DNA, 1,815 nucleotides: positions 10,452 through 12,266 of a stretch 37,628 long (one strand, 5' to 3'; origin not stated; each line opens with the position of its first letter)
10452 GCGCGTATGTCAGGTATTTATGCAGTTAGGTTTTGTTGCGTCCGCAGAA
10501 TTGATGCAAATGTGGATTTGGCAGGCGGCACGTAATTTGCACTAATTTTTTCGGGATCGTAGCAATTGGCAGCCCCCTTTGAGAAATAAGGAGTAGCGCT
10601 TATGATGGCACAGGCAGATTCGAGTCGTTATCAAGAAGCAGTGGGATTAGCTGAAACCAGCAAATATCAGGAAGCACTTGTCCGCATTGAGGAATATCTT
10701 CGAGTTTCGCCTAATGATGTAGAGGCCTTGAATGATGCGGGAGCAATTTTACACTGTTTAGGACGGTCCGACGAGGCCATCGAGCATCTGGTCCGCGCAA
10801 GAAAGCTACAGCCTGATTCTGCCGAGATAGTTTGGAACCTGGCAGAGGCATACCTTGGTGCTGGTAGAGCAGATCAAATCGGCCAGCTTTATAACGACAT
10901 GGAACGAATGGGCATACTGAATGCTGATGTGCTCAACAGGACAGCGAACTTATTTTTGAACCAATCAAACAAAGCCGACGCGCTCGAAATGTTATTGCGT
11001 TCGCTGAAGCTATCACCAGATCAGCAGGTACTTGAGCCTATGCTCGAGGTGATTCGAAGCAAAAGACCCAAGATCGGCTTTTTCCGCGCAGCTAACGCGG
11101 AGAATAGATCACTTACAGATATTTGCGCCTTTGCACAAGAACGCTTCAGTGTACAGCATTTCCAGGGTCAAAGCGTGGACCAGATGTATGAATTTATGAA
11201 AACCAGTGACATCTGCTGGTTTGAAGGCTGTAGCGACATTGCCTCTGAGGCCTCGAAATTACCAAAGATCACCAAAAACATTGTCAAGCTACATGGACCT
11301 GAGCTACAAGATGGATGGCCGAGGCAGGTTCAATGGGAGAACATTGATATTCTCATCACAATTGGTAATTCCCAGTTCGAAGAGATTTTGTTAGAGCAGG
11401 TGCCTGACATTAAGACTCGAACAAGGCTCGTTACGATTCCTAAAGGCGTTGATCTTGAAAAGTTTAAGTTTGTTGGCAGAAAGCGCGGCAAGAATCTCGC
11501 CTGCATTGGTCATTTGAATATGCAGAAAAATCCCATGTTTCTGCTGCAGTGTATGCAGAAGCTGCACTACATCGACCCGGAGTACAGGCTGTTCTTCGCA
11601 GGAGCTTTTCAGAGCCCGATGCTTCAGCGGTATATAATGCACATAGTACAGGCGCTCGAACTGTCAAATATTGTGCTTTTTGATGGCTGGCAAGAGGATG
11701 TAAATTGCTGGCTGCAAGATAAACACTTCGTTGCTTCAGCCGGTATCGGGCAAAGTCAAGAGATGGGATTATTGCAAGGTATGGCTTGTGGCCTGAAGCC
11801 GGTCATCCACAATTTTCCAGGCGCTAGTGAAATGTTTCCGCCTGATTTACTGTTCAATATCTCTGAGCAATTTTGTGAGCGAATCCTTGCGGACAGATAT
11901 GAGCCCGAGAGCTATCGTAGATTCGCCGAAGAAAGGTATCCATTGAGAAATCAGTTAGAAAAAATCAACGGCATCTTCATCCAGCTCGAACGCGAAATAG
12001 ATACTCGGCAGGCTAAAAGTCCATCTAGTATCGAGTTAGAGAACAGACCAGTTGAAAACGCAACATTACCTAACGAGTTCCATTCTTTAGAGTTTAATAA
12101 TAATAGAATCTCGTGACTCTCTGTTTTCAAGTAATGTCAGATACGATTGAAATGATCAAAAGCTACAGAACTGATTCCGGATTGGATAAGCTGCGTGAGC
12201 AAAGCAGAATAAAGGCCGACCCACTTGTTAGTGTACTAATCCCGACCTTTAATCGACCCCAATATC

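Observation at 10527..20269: Sigma-54-driven TPR/glycosyltransferase island occupies the flgL-fliD slot where flagellin genes usually sit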

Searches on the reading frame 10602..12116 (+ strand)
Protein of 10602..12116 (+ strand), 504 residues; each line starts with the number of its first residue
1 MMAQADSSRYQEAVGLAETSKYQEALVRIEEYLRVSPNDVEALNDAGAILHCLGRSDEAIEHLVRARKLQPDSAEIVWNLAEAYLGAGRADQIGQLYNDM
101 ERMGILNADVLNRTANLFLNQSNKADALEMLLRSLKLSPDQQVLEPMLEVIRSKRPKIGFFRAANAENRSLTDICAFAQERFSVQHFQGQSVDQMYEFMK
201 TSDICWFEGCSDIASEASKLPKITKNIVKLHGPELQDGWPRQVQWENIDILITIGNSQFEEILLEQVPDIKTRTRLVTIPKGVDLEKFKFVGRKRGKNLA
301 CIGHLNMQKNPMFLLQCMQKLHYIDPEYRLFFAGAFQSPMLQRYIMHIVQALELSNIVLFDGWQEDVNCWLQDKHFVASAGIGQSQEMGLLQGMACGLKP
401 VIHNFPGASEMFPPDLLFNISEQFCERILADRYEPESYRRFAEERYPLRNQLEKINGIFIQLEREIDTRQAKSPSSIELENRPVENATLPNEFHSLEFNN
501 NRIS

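Call 3: search_protein_families(library=pfam, proteins=[window:10602-12116:+], max_evalue=0.01)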
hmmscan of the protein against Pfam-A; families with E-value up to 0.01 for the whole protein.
window:10602-12116:+ (504 aa): 13 families
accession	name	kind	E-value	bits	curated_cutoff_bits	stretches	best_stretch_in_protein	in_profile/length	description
PF07719.23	TPR_2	-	5e-10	39.1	27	1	41-72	2-33/34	Tetratricopeptide repeat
PF13432.12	TPR_16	-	1.5e-09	38.6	32.7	1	53-92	10-49/65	Tetratricopeptide repeat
PF13692.12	Glyco_trans_1_4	-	1.9e-09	38.4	27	1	297-412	2-115/142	Glycosyl transferases group 1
PF13414.12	TPR_11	-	1.3e-08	34.8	26.8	1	49-86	3-40/42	TPR repeat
PF00515.34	TPR_1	-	2.4e-08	33.9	27.8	1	41-72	2-33/34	Tetratricopeptide repeat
PF14559.12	TPR_19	-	4.9e-08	33.6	25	1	54-92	5-43/68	Tetratricopeptide repeat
PF13428.12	TPR_14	-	1.3e-07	32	23.5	1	41-82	2-43/44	Tetratricopeptide repeat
PF13431.12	TPR_17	-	1.7e-07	31.4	24.4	1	30-61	3-34/34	Tetratricopeptide repeat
PF00534.26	Glycos_transf_1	-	6.8e-07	29.4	26.4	1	290-412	9-131/172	Glycosyl transferases group 1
PF13424.12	TPR_12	-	9.6e-07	29.4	30.1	1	22-70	26-75/77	Tetratricopeptide repeat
PF13371.12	TPR_9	-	0.00088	19.7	35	1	18-74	7-63/73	Tetratricopeptide repeat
PF13181.12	TPR_8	-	0.0027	18.2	25.7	0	41-72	2-33/34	Tetratricopeptide repeat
PF07721.20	TPR_4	-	0.0061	17.5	27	0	78-92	5-19/26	Tetratricopeptide repeat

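Call 7: search_protein_families(library=ncbifam, proteins=[window:10602-12116:+], max_evalue=0.01)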
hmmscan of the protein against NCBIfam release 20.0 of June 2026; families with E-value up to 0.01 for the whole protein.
window:10602-12116:+ (504 aa): 14 families
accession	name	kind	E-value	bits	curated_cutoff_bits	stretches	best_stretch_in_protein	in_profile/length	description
NF033762.1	social_mot_Tgl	equivalog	3.3e-10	39.7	225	1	9-100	34-126/252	social motility TPR repeat lipoprotein Tgl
TIGR02917.1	PEP_TPR_lipo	equivalog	9.6e-10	37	312.2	1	17-141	714-836/899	XrtA/PEP-CTERM system TPR-repeat protein PrsT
NF041876.1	EPS_EpsE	equivalog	1.3e-08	34.5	400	1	228-411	142-333/389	exopolysaccharide biosynthesis GT4 family glycosyltransferase EpsE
NF040959.1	MamA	equivalog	2.9e-06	26.9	200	1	10-82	109-181/204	magnetosome protein MamA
NF052400.1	M48_BAM_BepA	equivalog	9.3e-06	24.7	570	1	4-96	305-397/483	beta-barrel assembly-enhancing protease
TIGR03088.1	stp2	hypoth_equivalog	0.00025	20.2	409.05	1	273-407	159-306/374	TIGR03088 family PEP-CTERM/XrtA system glycosyltransferase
NF008757.0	PRK11788.1-5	equivalog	0.00041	19.6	363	1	18-154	192-328/388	lipopolysaccharide assembly protein LapB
NF038229.1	Glyco4_Geo_Pelo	equivalog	0.00055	19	400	1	253-353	114-215/338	GPMC system family 4 glycosyltransferase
NF047558.1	TPR_END_plus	domain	0.0012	18.8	32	0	52-75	11-34/56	TPR end-of-group domain-containing protein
TIGR03939.1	PGA_TPR_OMP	equivalog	0.0022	16.3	366.65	1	6-154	19-167/800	poly-beta-1,6 N-acetyl-D-glucosamine export porin PgaA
TIGR02521.1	type_IV_pilW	equivalog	0.0025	17.4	154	1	39-111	134-206/234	type IV pilus biogenesis/stability protein PilW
TIGR02552.1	LcrH_SycD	equivalog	0.0032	17.2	104.8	0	10-89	22-101/136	SycD/LcrH family type III secretion system chaperone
NF008755.0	PRK11788.1-3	equivalog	0.0032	16.8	430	1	18-153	192-327/388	lipopolysaccharide assembly protein LapB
NF038011.1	PelF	equivalog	0.0032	16.6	100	1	263-402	269-411/489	GT4 family glycosyltransferase PelF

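Call 9: find_encoding_contigs(protein=window:10602-12116:+, flank=10000, max_places=6)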
Protein window:10602-12116:+ (504 aa): 19 contigs read that carry it; 6 places shown.
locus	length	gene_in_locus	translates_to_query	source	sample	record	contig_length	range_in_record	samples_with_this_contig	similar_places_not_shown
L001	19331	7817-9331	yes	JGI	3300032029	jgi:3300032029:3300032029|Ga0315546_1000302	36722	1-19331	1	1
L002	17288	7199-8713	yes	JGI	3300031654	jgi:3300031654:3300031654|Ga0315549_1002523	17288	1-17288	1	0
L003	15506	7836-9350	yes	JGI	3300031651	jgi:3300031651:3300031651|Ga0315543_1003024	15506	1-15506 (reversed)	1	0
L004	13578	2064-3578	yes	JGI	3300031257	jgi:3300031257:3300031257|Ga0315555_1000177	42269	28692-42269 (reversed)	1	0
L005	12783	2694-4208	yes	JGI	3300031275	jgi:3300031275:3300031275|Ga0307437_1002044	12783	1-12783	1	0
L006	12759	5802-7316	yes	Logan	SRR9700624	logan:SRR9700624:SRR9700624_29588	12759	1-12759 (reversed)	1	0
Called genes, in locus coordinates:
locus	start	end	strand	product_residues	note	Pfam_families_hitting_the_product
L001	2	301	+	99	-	?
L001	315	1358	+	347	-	PF08666:SAF (weak), PF13144:ChapFlgA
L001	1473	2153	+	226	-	PF02107:FlgH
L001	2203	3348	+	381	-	PF02119:FlgI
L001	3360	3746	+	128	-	-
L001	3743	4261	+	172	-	PF05130:FlgN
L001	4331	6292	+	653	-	PF00460:Flg_bb_rod, PF22638:FlgK_D1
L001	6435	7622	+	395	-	PF00669:Flagellin_N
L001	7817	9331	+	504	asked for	PF00515:TPR_1 (faint), PF07719:TPR_2 (faint), PF13424:TPR_12 (faint), PF13428:TPR_14 (faint), PF13414:TPR_11 (weak), PF14559:TPR_19 (weak), PF00534:Glycos_transf_1 (weak), PF13692:Glyco_trans_1_4, +2 more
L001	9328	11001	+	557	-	PF00535:Glycos_transf_2, PF10111:Glyco_tranf_2_2, PF13641:Glyco_tranf_2_3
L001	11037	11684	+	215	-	PF21033:RMD1-3 (faint), PF13371:TPR_9 (faint), PF13431:TPR_17 (faint), PF14559:TPR_19 (faint), PF23914:TPR_CcmH_CycH (faint), PF24575:TPR_Slam (faint), PF13424:TPR_12 (weak), PF13432:TPR_16 (weak), +8 more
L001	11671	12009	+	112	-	-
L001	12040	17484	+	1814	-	PF08242:Methyltransf_12, PF13489:Methyltransf_23, PF13649:Methyltransf_25, PF13847:Methyltransf_31, PF00535:Glycos_transf_2, PF10111:Glyco_tranf_2_2, PF00535:Glycos_transf_2, PF00535:Glycos_transf_2, +10 more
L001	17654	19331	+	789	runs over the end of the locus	PF02465:FliD_N, PF07195:FliD_C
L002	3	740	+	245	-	?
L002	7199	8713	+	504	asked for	PF00515:TPR_1 (faint), PF07719:TPR_2 (faint), PF13424:TPR_12 (faint), PF13428:TPR_14 (faint), PF13414:TPR_11 (weak), PF14559:TPR_19 (weak), PF00534:Glycos_transf_1 (weak), PF13692:Glyco_trans_1_4, +2 more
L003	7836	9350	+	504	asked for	PF00515:TPR_1 (faint), PF07719:TPR_2 (faint), PF13424:TPR_12 (faint), PF13428:TPR_14 (faint), PF13414:TPR_11 (weak), PF14559:TPR_19 (weak), PF00534:Glycos_transf_1 (weak), PF13692:Glyco_trans_1_4, +2 more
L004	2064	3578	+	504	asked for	PF00515:TPR_1 (faint), PF07719:TPR_2 (faint), PF13424:TPR_12 (faint), PF13428:TPR_14 (faint), PF13414:TPR_11 (weak), PF14559:TPR_19 (weak), PF00534:Glycos_transf_1 (weak), PF13692:Glyco_trans_1_4, +2 more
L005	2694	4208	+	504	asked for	PF00515:TPR_1 (faint), PF07719:TPR_2 (faint), PF13424:TPR_12 (faint), PF13428:TPR_14 (faint), PF13414:TPR_11 (weak), PF14559:TPR_19 (weak), PF00534:Glycos_transf_1 (weak), PF13692:Glyco_trans_1_4, +2 more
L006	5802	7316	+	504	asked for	PF00515:TPR_1 (faint), PF07719:TPR_2 (faint), PF13424:TPR_12 (faint), PF13428:TPR_14 (faint), PF13414:TPR_11 (weak), PF14559:TPR_19 (weak), PF00534:Glycos_transf_1 (weak), PF13692:Glyco_trans_1_4, +2 more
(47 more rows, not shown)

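Call 13: find_homologous_proteins(query=window:10602-12116:+, max_evalue=0.00001)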
Query window:10602-12116:+ (504 aa): 1044 proteins with E <= 0.00001 among 8000 candidates; the best 120 are listed.
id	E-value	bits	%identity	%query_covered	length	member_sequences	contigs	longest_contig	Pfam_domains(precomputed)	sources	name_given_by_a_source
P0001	0.0e+0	1146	100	100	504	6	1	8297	PF14559.13,PF13431.13,PF00534.27,PF13414.13,PF00515.35,PF13424.13,PF13432.13,PF13428.13,PF07719.24,PF13692.13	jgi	-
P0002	0.0e+0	1023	88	100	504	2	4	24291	PF14559.13,PF00534.27,PF13414.13,PF00515.35,PF13424.13,PF13432.13,PF13428.13,PF07719.24,PF13692.13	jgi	-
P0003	2.4e-284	962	87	96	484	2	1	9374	PF13431.13,PF13414.13,PF13428.13,PF13692.13,PF14559.13,PF00534.27,PF13371.13,PF00515.35,PF13424.13,PF13432.13,PF13181.13,PF07719.24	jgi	jgi:hypothetical protein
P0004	1.9e-224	764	68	96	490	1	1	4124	PF14559.13,PF13431.13,PF00534.27,PF13414.13,PF00515.35,PF13432.13,PF13428.13,PF13181.13,PF07719.24,PF13692.13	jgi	jgi:tetratricopeptide (TPR) repeat protein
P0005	3.5e-216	737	64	100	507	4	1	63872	PF14559.13,PF00534.27,PF13414.13,PF00515.35,PF13424.13,PF13176.13,PF13432.13,PF13428.13,PF13181.13,PF07719.24,PF13692.13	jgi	jgi:glycosyltransferase involved in cell wall biosynthesis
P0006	1.2e-215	735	64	96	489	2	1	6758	PF14559.13,PF00534.27,PF13414.13,PF00515.35,PF13424.13,PF13432.13,PF13428.13,PF13181.13,PF07719.24,PF13692.13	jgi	-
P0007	1.9e-214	731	66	94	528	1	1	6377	PF13431.13,PF23914.2,PF13414.13,PF13428.13,PF13692.13,PF14559.13,PF00534.27,PF00515.35,PF13424.13,PF13432.13,PF13181.13,PF07719.24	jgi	jgi:pentatricopeptide repeat protein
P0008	1.7e-213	728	65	93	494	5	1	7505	PF14559.13,PF00534.27,PF00515.35,PF13424.13,PF13176.13,PF13432.13,PF13428.13,PF07719.24,PF13692.13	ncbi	-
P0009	6.7e-213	726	63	98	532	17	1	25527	PF14559.13,PF00534.27,PF00515.35,PF13424.13,PF13432.13,PF13428.13,PF13181.13,PF07719.24,PF13692.13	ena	-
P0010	2.3e-212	725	66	94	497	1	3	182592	PF14559.13,PF00534.27,PF00515.35,PF13424.13,PF13432.13,PF13428.13,PF13181.13,PF07719.24,PF13692.13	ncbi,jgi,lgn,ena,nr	ncbi:MAG TPA: glycosyltransferase [Sedimentisphaerales bacterium]|nr:glycosyltransferase [Sedimentis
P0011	3.2e-212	724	62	99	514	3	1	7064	PF14559.13,PF00534.27,PF13414.13,PF00515.35,PF13424.13,PF13176.13,PF13432.13,PF13428.13,PF13181.13,PF07719.24,PF13692.13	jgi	-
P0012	3.5e-212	724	62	100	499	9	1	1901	PF14559.13,PF00534.27,PF13414.13,PF00515.35,PF13424.13,PF13176.13,PF13432.13,PF13428.13,PF13181.13,PF07719.24,PF13692.13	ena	-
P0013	4.0e-212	724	62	97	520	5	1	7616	PF14559.13,PF00534.27,PF00515.35,PF13424.13,PF13432.13,PF07719.24,PF13692.13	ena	-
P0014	2.9e-210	718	63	97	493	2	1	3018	PF14559.13,PF00534.27,PF00515.35,PF13424.13,PF13176.13,PF13432.13,PF13428.13,PF13181.13,PF07719.24,PF13692.13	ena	-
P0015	4.4e-210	717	61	99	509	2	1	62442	PF14559.13,PF00534.27,PF00515.35,PF13424.13,PF13176.13,PF13432.13,PF13428.13,PF07719.24,PF13692.13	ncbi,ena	-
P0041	1.3e-205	702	61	94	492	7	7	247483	PF14559.13,PF00534.27,PF13414.13,PF00515.35,PF13424.13,PF13176.13,PF13432.13,PF13428.13,PF13181.13,PF07719.24,PF13692.13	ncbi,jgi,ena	-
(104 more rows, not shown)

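Call 15: find_encoding_contigs(protein=P0010, flank=10000, max_places=2)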
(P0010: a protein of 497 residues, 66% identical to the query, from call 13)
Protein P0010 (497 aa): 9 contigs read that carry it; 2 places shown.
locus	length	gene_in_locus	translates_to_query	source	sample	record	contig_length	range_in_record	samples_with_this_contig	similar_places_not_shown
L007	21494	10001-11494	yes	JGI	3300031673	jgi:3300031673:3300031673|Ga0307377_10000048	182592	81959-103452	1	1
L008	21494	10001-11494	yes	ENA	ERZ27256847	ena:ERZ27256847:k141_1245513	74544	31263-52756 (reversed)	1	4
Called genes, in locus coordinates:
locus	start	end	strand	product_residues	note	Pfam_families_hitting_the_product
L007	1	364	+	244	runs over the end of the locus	PF22692:LlgE_F_G_D1, PF06429:Flg_bbr_C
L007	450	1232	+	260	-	PF00460:Flg_bb_rod, PF22692:LlgE_F_G_D1, PF06429:Flg_bbr_C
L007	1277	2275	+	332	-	PF13144:ChapFlgA, PF08666:SAF (weak)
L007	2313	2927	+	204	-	PF02107:FlgH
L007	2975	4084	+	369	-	PF02119:FlgI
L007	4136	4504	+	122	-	-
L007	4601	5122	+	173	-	PF05130:FlgN (weak)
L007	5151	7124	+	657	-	PF00460:Flg_bb_rod, PF22638:FlgK_D1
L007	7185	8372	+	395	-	PF00669:Flagellin_N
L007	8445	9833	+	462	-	PF08241:Methyltransf_11, PF13649:Methyltransf_25 (faint), PF01075:Glyco_transf_9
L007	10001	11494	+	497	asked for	PF00515:TPR_1 (faint), PF07719:TPR_2 (faint), PF13181:TPR_8 (faint), PF13424:TPR_12 (faint), PF13428:TPR_14 (faint), PF13432:TPR_16 (weak), PF00534:Glycos_transf_1, PF13692:Glyco_trans_1_4, +1 more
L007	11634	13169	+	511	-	PF00535:Glycos_transf_2, PF13641:Glyco_tranf_2_3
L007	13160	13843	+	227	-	PF25068:ARM_TT21_4th (faint), PF12895:ANAPC3 (faint), PF21033:RMD1-3 (faint), PF07719:TPR_2 (weak), PF13181:TPR_8 (weak), PF13414:TPR_11 (weak), PF13432:TPR_16 (weak), PF14559:TPR_19, +10 more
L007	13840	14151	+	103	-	-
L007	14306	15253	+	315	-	PF01073:3Beta_HSD, PF01370:Epimerase, PF04321:RmlD_sub_bind, PF13460:NAD_binding_10 (weak), PF16363:GDP_Man_Dehyd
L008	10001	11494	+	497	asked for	PF00515:TPR_1 (faint), PF07719:TPR_2 (faint), PF13181:TPR_8 (faint), PF13424:TPR_12 (faint), PF13428:TPR_14 (faint), PF13432:TPR_16 (weak), PF00534:Glycos_transf_1, PF13692:Glyco_trans_1_4, +1 more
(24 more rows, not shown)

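Call 16: find_encoding_contigs(protein=P0041, flank=10000, max_places=2)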
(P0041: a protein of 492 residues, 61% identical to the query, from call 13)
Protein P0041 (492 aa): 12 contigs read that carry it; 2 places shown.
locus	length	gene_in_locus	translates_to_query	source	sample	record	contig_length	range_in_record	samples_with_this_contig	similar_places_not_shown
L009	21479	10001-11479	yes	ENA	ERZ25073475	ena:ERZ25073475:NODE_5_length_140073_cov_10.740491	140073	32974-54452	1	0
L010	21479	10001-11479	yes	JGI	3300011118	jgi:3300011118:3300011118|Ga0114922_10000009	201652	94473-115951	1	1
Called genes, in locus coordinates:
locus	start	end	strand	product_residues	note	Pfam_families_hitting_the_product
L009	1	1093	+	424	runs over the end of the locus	-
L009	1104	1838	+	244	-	PF22692:LlgE_F_G_D1, PF06429:Flg_bbr_C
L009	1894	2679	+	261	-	PF00460:Flg_bb_rod, PF22692:LlgE_F_G_D1, PF06429:Flg_bbr_C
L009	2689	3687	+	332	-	PF08666:SAF (weak), PF13144:ChapFlgA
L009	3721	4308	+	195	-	PF02107:FlgH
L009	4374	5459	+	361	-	PF02119:FlgI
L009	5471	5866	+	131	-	-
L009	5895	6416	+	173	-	PF05130:FlgN (weak)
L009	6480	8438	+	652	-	PF00460:Flg_bb_rod (weak), PF22638:FlgK_D1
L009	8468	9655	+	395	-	PF00669:Flagellin_N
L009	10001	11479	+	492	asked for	PF00515:TPR_1 (faint), PF07719:TPR_2 (faint), PF13176:TPR_7 (faint), PF13181:TPR_8 (faint), PF13414:TPR_11 (faint), PF13424:TPR_12 (weak), PF00534:Glycos_transf_1, PF13692:Glyco_trans_1_4, +3 more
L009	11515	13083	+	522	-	PF00535:Glycos_transf_2, PF10111:Glyco_tranf_2_2 (weak), PF13641:Glyco_tranf_2_3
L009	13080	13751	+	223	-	PF13424:TPR_12 (faint), PF14559:TPR_19 (faint), PF21033:RMD1-3 (faint), PF25063:ARM_TT21_C (faint), PF13431:TPR_17 (faint), PF07719:TPR_2 (faint), PF00515:TPR_1 (weak), PF13181:TPR_8 (weak), +6 more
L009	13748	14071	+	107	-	PF05400:FliT (weak)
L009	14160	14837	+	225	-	PF04199:Cyclase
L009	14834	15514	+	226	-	PF02348:CTP_transf_3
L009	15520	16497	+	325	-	PF00389:2-Hacid_dh, PF02826:2-Hacid_dh_C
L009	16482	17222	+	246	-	PF00106:adh_short, PF01370:Epimerase (weak), PF13561:adh_short_C2, PF08643:DUF1776 (weak)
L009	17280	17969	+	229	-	PF04989:RMNT_CmcI, PF01596:Methyltransf_3, PF13578:Methyltransf_24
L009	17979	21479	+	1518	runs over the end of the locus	PF13578:Methyltransf_24, PF08241:Methyltransf_11, PF13649:Methyltransf_25, PF01973:MptE-like, PF00535:Glycos_transf_2, PF10111:Glyco_tranf_2_2, PF00535:Glycos_transf_2, PF10111:Glyco_tranf_2_2, +6 more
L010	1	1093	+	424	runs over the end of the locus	-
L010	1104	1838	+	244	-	PF22692:LlgE_F_G_D1, PF06429:Flg_bbr_C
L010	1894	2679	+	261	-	PF00460:Flg_bb_rod, PF22692:LlgE_F_G_D1, PF06429:Flg_bbr_C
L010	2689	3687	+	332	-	PF08666:SAF (weak), PF13144:ChapFlgA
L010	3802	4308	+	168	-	PF02107:FlgH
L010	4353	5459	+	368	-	PF02119:FlgI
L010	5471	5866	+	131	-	-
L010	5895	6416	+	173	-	PF05130:FlgN (weak)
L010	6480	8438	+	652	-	PF00460:Flg_bb_rod (weak), PF22638:FlgK_D1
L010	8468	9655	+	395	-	PF00669:Flagellin_N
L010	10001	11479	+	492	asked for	PF00515:TPR_1 (faint), PF07719:TPR_2 (faint), PF13176:TPR_7 (faint), PF13181:TPR_8 (faint), PF13414:TPR_11 (faint), PF13424:TPR_12 (weak), PF00534:Glycos_transf_1, PF13692:Glyco_trans_1_4, +3 more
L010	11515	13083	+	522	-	PF00535:Glycos_transf_2, PF10111:Glyco_tranf_2_2 (weak), PF13641:Glyco_tranf_2_3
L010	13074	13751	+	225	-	PF13424:TPR_12 (faint), PF14559:TPR_19 (faint), PF21033:RMD1-3 (faint), PF25063:ARM_TT21_C (faint), PF13431:TPR_17 (faint), PF07719:TPR_2 (faint), PF00515:TPR_1 (weak), PF13181:TPR_8 (weak), +6 more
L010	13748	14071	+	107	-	PF05400:FliT (weak)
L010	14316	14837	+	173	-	PF04199:Cyclase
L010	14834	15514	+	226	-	PF02348:CTP_transf_3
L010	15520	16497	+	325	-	PF00389:2-Hacid_dh, PF02826:2-Hacid_dh_C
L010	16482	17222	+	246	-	PF00106:adh_short, PF01370:Epimerase (weak), PF13561:adh_short_C2, PF08643:DUF1776 (weak)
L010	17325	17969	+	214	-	PF04989:RMNT_CmcI, PF01596:Methyltransf_3, PF13578:Methyltransf_24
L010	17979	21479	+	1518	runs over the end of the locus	PF13578:Methyltransf_24, PF08241:Methyltransf_11, PF13649:Methyltransf_25, PF01973:MptE-like, PF00535:Glycos_transf_2, PF10111:Glyco_tranf_2_2, PF00535:Glycos_transf_2, PF10111:Glyco_tranf_2_2, +6 more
